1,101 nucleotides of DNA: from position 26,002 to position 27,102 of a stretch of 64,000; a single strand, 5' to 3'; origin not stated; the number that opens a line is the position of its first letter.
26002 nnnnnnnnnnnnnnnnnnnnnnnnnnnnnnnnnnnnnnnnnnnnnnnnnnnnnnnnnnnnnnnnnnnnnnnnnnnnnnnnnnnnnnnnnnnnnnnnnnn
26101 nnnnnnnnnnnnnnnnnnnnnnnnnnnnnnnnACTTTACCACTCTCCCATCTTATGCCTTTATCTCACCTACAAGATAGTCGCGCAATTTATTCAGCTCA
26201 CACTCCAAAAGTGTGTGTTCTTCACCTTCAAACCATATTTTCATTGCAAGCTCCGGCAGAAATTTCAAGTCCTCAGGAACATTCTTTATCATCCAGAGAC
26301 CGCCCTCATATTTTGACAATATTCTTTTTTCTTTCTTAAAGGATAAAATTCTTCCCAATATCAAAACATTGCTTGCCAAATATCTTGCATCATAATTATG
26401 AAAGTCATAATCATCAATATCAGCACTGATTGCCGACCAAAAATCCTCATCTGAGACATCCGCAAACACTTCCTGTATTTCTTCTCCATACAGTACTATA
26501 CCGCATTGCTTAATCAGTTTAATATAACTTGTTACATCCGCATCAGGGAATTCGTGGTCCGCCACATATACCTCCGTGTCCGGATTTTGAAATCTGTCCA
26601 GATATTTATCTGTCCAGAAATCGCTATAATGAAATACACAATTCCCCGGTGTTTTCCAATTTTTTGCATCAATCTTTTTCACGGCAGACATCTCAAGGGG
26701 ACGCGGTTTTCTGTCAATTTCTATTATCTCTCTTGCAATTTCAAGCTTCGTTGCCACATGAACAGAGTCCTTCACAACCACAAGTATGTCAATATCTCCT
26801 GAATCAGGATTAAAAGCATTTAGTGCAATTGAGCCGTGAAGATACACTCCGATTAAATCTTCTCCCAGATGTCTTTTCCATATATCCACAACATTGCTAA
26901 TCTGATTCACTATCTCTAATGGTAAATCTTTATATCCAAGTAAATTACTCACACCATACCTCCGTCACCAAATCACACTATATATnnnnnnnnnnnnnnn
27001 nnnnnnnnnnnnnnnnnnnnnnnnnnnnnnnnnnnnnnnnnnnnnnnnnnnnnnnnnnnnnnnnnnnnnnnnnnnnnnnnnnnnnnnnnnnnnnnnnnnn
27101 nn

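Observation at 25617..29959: Five-gene operon TetR-MFS-APH-ANT(AadA-like)-GNAT: three antibiotic-modifying enzyme folds behind an efflux pump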

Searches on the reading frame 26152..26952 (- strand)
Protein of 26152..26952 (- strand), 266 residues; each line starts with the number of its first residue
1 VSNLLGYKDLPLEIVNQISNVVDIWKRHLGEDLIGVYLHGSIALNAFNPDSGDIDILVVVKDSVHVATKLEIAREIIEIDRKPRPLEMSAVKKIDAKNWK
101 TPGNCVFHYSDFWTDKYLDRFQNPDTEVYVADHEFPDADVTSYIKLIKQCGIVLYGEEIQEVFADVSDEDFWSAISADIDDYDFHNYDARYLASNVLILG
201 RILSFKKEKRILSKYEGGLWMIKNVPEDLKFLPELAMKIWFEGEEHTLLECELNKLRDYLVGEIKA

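Call 3: search_protein_families(library=pfam, proteins=[window:26152-26952:-], max_evalue=0.01)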
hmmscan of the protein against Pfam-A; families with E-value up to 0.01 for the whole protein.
window:26152-26952:- (266 aa): 3 families
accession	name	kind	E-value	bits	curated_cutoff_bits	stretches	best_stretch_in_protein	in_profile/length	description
PF13427.11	AadA_C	-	8.8e-14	52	22.2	1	161-259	1-99/103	Aminoglycoside adenylyltransferase, C-terminal domain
PF01909.29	NTP_transf_2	-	6.3e-08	33.4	21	1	19-98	2-79/93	Nucleotidyltransferase domain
PF18765.7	Polbeta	-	7.5e-07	29.7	26.9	1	31-81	11-59/93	Polymerase beta, Nucleotidyltransferase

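Call 4: search_protein_families(library=ncbifam, proteins=[window:26152-26952:-], max_evalue=0.01)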
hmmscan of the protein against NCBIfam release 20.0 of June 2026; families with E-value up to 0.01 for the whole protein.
window:26152-26952:- (266 aa): 12 families
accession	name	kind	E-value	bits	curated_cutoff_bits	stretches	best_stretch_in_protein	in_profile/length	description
NF012212.1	ANT_9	subfamily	3e-22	79.1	340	1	14-242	2-224/249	aminoglycoside nucleotidyltransferase ANT(9)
NF010309.0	PRK13746.1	subfamily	3.6e-20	72.4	193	1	10-250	5-241/263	aminoglycoside adenylyltransferase family protein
NF012157.0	ANT_3pp_I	equivalog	1.7e-15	57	375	1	13-236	2-221/256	AadA family aminoglycoside 3''-O-nucleotidyltransferase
NF033220.1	ANT_3pp_II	equivalog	1.2e-11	44.5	400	1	17-231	6-214/258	ANT(3'')-II family aminoglycoside nucleotidyltransferase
NF033127.1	ANT_3pp_AadA3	exception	4.9e-11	42.6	595.5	1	12-260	2-248/258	ANT(3'')-Ia family aminoglycoside nucleotidyltransferase AadA3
NF051468.1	ANT_AadA37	exception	3.2e-09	36.2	550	1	9-244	7-239/265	ANT(3'')-I family aminoglycoside nucleotidyltransferase AadA37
NF033126.1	ANT_3pp_AadA1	exception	2.4e-08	33.9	587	1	13-260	3-248/258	ANT(3'')-Ia family aminoglycoside nucleotidyltransferase AadA1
NF045909.1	ANT_9_Ic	equivalog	6.6e-08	32.1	505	1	14-179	8-170/259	aminoglycoside nucleotidyltransferase ANT(9)-Ic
NF045972.1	ANT_3pp_I_Serra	equivalog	7.6e-08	32.4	500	1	15-228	9-218/261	ANT(3'')-I family aminoglycoside adenylyltransferase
NF053581.1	ANT_3pp_Ic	exception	1.5e-07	31.2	545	1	11-179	6-170/265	aminoglycoside nucleotidyltransferase ANT(3'')-Ic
NF012135.0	ANT_3pp_9_crypt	exception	4.8e-05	23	560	1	11-229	6-220/262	cryptic aminoglycoside nucleotidyltransferase ANT(3'')/ANT(9)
NF047752.1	MntA_antitoxin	equivalog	0.00079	19.3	60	1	32-79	6-52/106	type VII toxin-antitoxin system MntA family adenylyltransferase antitoxin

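Call 7: search_solved_structures(query=window:26152-26952:-, max_evalue=0.01, show_alignments=2)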
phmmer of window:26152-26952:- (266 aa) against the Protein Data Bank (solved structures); distinct sequences matched with E-value up to 0.01: 5.
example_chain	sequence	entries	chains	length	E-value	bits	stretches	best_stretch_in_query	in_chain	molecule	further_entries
7uy4_A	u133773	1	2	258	9.4e-09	38.3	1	13-263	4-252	Aminoglycoside (3'') (9) adenylyltransferase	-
6sxj_A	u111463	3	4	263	9.8e-07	31.7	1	12-224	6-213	Streptomycin 3''-adenylyltransferase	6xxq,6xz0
4cs6_A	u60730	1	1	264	0.0013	21.5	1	23-237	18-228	AMINOGLYCOSIDE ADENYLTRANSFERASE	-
5g4a_A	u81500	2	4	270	0.0014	21.3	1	23-238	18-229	Aminoglycoside (3'') (9) adenylyltransferase | Streptomycin 3''-adenylyltransferase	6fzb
5lpa_A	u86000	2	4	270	0.0021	20.8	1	23-238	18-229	Streptomycin 3''-adenylyltransferase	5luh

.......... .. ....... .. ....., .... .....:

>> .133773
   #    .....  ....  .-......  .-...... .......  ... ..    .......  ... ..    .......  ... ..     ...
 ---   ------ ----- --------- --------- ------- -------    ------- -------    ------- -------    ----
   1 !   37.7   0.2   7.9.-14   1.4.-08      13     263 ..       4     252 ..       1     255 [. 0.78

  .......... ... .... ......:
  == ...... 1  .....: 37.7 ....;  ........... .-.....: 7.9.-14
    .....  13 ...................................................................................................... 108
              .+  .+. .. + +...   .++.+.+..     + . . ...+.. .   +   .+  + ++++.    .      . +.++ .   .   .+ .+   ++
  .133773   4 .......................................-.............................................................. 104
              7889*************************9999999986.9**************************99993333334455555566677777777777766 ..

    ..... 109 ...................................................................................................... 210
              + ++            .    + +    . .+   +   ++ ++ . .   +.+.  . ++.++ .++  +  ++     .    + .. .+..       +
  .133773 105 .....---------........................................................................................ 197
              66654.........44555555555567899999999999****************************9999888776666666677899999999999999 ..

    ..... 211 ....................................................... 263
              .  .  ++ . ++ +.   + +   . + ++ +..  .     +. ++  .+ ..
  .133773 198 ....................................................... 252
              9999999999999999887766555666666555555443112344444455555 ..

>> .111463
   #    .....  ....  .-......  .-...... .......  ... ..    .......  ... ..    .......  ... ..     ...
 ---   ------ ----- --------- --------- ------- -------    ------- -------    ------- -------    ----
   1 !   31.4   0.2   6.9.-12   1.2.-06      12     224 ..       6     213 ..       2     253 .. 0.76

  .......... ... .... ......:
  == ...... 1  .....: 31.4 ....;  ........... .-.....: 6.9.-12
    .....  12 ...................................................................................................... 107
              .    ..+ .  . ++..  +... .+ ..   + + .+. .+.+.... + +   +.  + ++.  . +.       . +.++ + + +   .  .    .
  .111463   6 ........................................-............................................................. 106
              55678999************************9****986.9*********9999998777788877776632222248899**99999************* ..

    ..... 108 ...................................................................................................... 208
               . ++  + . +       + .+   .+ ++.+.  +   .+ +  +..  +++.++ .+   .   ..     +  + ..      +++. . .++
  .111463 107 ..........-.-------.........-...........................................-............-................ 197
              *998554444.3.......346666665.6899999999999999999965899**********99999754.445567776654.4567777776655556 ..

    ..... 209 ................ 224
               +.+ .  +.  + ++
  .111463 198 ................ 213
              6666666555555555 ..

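Call 28: find_homologous_proteins(query=window:26152-26952:-, max_evalue=0.001)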
Query window:26152-26952:- (266 aa): 311 proteins with E <= 0.001 among 815 candidates; the best 120 are listed.
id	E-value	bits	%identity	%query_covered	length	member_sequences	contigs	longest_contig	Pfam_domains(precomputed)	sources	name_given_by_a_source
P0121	4.0e-157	540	88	100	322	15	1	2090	PF18765.8,PF13427.12,PF01909.30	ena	-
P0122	1.7e-156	538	89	100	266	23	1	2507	PF18765.8,PF13427.12,PF01909.30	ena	-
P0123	2.2e-156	537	87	100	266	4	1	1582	PF18765.8,PF13427.12,PF01909.30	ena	-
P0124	3.7e-156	537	88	100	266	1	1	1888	PF18765.8,PF13427.12,PF01909.30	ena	-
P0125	2.7e-155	534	88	98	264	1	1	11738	PF18765.8,PF13427.12,PF01909.30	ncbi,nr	ncbi:MAG: DUF4111 domain-containing protein [Agathobacter sp.]|nr:DUF4111 domain-containing protein 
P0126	4.5e-155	533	87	100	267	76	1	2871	PF18765.8,PF13427.12,PF01909.30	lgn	-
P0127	2.9e-153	527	86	100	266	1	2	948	PF18765.8,PF13427.12,PF01909.30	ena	-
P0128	2.3e-152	524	88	100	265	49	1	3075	PF18765.8,PF13427.12,PF01909.30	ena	-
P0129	4.3e-152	523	86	100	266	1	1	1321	PF18765.8,PF13427.12,PF01909.30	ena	-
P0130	4.4e-152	523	87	100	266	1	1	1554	PF18765.8,PF13427.12,PF01909.30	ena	-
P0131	2.5e-151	521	85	100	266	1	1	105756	PF18765.8,PF13427.12,PF01909.30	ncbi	ncbi:MAG: aminoglycoside adenylyltransferase domain-containing protein [Lachnospiraceae bacterium]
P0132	5.0e-151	520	85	100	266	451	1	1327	PF18765.8,PF13427.12,PF01909.30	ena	-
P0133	1.5e-150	518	85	100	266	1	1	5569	PF18765.8,PF13427.12,PF01909.30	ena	-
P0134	2.9e-150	517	85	100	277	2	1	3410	PF18765.8,PF13427.12,PF01909.30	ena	-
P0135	3.8e-150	517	84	100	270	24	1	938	PF18765.8,PF13427.12,PF01909.30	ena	-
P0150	2.7e-147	507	83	100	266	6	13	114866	PF18765.8,PF13427.12,PF01909.30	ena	-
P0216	3.0e-124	432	71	100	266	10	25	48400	PF18765.8,PF13427.12,PF01909.30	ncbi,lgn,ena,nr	ncbi:MAG: DUF4111 domain-containing protein [Lachnospiraceae bacterium]|nr:DUF4111 domain-containing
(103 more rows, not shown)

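Call 31: find_encoding_contigs(protein=P0131, flank=7000, max_places=2)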
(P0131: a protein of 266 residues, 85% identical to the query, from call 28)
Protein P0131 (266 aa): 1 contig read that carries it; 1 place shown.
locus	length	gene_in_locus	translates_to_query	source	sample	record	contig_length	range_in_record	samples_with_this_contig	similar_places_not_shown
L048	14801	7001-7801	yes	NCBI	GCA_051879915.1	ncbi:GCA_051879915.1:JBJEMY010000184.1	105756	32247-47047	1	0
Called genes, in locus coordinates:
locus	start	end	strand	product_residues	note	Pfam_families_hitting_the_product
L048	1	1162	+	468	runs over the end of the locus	PF17125:Methyltr_RsmF_N, PF01189:Methyltr_RsmB-F, PF17126:RsmF_methylt_CI, PF13636:Methyltranf_PUA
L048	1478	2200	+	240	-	PF02463:SMC_N (weak), PF00005:ABC_tran, PF13304:AAA_21 (weak)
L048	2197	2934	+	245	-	PF01061:ABC2_membrane, PF12698:ABC2_membrane_3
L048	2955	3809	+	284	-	PF00376:MerR, PF13411:MerR_1, PF06445:GyrI-like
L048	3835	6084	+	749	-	PF02463:SMC_N (faint), PF03193:RsgA_GTPase (faint), PF13175:AAA_15 (faint), PF13191:AAA_16 (faint), PF13555:AAA_29 (faint), PF20703:nSTAND1 (faint), PF01443:Viral_helicase1 (faint), PF00005:ABC_tran, +2 more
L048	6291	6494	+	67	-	PF19701:DUF6199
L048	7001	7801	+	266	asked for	PF01909:NTP_transf_2 (weak), PF18765:Polbeta (weak), PF13427:AadA_C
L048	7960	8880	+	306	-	-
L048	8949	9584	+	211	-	PF02517:Rce1-like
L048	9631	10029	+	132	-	-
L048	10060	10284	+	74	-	-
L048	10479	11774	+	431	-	PF05977:MFS_3, PF07690:MFS_1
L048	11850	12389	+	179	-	PF00583:Acetyltransf_1, PF17013:Acetyltransf_15 (faint), PF13673:Acetyltransf_10, PF13508:Acetyltransf_7, PF08445:FR47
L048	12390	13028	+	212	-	PF00440:TetR_N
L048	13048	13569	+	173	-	PF13302:Acetyltransf_3, PF00583:Acetyltransf_1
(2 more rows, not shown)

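Call 32: find_encoding_contigs(protein=P0150, flank=7000, max_places=3)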
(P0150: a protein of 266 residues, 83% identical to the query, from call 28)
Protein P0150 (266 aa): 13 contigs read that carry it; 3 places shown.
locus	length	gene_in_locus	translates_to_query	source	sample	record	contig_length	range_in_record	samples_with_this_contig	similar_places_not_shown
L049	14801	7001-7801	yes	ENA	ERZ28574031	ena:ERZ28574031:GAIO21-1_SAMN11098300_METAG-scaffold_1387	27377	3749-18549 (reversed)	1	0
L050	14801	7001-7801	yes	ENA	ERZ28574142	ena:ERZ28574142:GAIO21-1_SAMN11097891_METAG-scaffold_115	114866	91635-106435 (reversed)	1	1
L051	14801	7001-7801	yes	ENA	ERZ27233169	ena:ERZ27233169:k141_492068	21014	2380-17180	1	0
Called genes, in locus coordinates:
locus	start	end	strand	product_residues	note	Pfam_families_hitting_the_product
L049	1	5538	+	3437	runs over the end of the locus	PF18998:Flg_new_2 (faint), PF13306:LRR_5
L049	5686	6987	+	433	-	PF13306:LRR_5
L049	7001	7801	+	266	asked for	PF01909:NTP_transf_2 (weak), PF18765:Polbeta (weak), PF13427:AadA_C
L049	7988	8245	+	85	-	PF02604:PhdYeFM_antitox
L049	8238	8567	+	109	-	PF05016:ParE_toxin (weak)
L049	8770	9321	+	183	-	PF08020:DUF1706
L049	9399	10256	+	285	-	PF00165:HTH_AraC, PF12833:HTH_18, PF00165:HTH_AraC (weak), PF06445:GyrI-like, PF14526:Cass2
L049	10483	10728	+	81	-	-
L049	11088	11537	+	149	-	PF09537:DUF2383 (faint), PF03232:COQ7 (faint), PF02915:Rubrerythrin (faint), PF07875:Coat_F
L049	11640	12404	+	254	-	PF03372:Exo_endo_phos, PF14529:Exo_endo_phos_2 (faint)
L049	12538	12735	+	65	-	PF02597:ThiS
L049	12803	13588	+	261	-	PF05690:ThiG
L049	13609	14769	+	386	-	PF04055:Radical_SAM, PF06968:BATS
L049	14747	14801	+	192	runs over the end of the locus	PF02581:TMP-TENI, PF03060:NMO (weak)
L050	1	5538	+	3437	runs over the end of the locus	PF13306:LRR_5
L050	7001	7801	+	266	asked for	PF01909:NTP_transf_2 (weak), PF18765:Polbeta (weak), PF13427:AadA_C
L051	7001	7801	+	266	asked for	PF01909:NTP_transf_2 (weak), PF18765:Polbeta (weak), PF13427:AadA_C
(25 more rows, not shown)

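Call 33: find_encoding_contigs(protein=P0216, flank=7000, max_places=3)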
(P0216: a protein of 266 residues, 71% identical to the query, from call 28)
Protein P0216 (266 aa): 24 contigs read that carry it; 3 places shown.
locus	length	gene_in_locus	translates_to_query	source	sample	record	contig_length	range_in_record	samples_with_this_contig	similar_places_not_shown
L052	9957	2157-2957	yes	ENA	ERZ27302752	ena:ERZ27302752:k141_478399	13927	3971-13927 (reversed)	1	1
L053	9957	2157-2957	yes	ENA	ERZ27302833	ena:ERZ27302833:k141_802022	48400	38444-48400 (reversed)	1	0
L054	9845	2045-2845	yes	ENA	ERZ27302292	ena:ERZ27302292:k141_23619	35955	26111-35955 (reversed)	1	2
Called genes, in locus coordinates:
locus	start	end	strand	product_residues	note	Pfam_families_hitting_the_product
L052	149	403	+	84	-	-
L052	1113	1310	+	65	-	-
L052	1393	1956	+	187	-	PF03848:TehB (weak), PF13489:Methyltransf_23 (weak), PF13847:Methyltransf_31, PF08241:Methyltransf_11, PF08242:Methyltransf_12, PF13649:Methyltransf_25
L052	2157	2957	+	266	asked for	PF01909:NTP_transf_2 (weak), PF18765:Polbeta (weak), PF13427:AadA_C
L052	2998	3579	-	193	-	PF00440:TetR_N (weak)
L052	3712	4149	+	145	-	PF12641:Flavodoxin_3 (weak), PF12724:Flavodoxin_5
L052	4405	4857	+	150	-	PF01584:CheW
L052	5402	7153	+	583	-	PF00664:ABC_membrane, PF00005:ABC_tran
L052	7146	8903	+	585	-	PF00664:ABC_membrane, PF00005:ABC_tran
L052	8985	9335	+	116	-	-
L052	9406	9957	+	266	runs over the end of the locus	PF06889:DUF1266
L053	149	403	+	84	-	-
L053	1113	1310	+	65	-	-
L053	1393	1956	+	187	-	PF03848:TehB (weak), PF13489:Methyltransf_23 (weak), PF13847:Methyltransf_31, PF08241:Methyltransf_11, PF08242:Methyltransf_12, PF13649:Methyltransf_25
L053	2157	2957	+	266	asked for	PF01909:NTP_transf_2 (weak), PF18765:Polbeta (weak), PF13427:AadA_C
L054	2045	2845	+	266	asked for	PF01909:NTP_transf_2 (weak), PF18765:Polbeta (weak), PF13427:AadA_C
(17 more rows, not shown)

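Call 41: search_solved_structures(query=A3, max_evalue=0.01, show_alignments=5)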
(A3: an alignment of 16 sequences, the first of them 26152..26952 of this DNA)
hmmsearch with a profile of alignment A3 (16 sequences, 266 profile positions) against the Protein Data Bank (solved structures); distinct sequences matched with E-value up to 0.01: 6.
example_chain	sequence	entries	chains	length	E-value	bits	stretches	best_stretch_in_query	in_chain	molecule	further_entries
6sxj_A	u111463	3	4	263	2e-13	53.8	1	13-264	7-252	Streptomycin 3''-adenylyltransferase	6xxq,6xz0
7uy4_A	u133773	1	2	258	2.7e-12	50.1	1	12-264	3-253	Aminoglycoside (3'') (9) adenylyltransferase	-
4cs6_A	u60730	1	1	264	4.3e-05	26.5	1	11-236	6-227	AMINOGLYCOSIDE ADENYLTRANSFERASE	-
5g4a_A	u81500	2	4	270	4.6e-05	26.4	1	11-236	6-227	Aminoglycoside (3'') (9) adenylyltransferase | Streptomycin 3''-adenylyltransferase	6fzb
5lpa_A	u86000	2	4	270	0.00017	24.5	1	11-236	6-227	Streptomycin 3''-adenylyltransferase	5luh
9xbd_E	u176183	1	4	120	0.0082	19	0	18-78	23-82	Nucleotidyltransferase domain-containing protein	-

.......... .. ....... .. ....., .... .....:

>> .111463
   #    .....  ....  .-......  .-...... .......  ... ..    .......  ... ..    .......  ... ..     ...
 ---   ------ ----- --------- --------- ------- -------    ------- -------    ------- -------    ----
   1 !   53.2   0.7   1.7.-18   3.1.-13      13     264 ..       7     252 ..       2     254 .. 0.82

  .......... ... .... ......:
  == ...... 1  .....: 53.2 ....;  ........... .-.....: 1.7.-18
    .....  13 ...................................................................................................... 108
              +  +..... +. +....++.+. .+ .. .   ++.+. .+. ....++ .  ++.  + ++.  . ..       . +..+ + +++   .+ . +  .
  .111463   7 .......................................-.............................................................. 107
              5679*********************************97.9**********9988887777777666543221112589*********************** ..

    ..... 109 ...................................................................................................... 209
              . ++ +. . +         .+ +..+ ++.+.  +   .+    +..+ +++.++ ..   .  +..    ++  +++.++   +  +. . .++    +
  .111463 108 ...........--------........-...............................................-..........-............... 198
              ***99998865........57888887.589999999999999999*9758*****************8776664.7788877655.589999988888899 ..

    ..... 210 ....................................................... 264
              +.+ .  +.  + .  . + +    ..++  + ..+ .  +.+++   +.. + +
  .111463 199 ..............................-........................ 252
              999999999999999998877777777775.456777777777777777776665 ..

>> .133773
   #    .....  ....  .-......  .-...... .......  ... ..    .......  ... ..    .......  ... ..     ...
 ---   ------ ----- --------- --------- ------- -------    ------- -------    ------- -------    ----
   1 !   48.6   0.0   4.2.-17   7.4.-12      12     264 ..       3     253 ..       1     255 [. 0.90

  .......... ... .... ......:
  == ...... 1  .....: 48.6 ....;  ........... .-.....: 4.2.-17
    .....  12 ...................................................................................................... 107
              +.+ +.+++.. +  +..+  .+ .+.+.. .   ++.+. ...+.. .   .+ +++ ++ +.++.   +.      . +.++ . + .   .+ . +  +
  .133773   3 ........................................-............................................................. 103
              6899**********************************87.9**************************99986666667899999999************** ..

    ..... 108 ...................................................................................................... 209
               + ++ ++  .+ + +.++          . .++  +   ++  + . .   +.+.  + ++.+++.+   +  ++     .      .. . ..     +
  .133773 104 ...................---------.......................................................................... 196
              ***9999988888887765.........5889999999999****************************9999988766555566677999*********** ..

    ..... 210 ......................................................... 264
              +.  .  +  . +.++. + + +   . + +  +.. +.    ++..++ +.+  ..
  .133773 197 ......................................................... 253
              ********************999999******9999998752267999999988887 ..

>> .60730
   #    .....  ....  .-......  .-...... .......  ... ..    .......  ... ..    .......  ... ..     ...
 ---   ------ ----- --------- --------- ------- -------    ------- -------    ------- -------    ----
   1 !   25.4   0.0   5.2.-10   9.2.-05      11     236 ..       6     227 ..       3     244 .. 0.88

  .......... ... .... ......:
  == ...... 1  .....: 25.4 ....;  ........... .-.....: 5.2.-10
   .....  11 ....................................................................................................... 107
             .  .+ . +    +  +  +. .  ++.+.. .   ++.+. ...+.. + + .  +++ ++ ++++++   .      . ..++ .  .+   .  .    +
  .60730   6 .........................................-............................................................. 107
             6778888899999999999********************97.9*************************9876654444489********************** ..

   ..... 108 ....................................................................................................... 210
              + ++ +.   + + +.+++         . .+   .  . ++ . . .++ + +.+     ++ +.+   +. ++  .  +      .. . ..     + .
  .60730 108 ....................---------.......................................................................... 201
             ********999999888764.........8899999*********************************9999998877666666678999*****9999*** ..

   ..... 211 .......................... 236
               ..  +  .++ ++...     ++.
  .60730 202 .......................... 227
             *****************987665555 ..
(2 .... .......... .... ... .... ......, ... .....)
